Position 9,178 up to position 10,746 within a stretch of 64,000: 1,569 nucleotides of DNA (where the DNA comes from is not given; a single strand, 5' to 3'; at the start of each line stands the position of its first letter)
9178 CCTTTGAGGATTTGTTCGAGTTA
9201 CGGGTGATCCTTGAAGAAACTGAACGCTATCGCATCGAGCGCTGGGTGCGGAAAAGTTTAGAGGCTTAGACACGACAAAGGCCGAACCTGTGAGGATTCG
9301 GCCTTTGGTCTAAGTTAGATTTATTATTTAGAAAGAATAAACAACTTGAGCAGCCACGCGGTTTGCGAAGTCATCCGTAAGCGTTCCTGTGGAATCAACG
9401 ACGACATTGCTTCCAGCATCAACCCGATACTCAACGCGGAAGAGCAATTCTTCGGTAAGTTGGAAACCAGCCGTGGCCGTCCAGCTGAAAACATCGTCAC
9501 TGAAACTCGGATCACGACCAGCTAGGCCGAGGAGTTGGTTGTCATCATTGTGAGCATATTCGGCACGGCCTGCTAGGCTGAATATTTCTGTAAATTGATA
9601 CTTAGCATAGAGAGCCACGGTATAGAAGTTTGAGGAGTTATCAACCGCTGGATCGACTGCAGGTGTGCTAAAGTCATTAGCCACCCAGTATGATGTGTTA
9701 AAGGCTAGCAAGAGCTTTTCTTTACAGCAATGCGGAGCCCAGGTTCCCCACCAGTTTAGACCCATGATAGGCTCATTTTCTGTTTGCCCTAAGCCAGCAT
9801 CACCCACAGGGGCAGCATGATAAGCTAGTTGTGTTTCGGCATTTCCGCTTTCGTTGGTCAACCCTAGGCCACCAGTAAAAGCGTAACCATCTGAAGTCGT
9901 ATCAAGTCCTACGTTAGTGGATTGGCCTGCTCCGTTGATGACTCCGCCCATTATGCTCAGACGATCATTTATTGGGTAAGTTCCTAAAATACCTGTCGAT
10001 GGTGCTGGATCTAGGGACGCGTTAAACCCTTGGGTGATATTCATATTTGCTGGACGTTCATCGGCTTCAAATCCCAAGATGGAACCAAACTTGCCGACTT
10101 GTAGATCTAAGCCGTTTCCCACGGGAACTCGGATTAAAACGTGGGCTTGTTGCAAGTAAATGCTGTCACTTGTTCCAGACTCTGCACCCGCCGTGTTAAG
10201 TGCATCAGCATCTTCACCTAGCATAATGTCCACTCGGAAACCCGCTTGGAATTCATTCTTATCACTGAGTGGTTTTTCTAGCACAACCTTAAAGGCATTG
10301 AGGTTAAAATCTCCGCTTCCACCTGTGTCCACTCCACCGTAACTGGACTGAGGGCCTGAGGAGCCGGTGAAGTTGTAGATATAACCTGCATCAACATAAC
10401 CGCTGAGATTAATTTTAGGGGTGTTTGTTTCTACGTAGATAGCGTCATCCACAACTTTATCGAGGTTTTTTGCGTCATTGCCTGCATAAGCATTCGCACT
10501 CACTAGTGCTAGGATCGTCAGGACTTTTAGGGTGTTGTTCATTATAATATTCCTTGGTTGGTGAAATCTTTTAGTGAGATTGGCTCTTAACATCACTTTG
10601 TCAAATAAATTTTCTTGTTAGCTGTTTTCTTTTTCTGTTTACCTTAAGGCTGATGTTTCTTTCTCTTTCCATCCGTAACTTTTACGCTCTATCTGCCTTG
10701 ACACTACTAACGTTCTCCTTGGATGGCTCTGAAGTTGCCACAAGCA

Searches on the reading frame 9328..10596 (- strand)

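Call 29: search_protein_families(library=pfam, proteins=[window:9328-10596:-], max_evalue=0.00001)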
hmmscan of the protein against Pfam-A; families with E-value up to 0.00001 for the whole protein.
window:9328-10596:- (422 aa): 1 family
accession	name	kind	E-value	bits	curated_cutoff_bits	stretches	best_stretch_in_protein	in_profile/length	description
PF07642.17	BBP2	-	1.3e-50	173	26.2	1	61-422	1-339/339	Putative beta-barrel porin-2, OmpL-like. bbp2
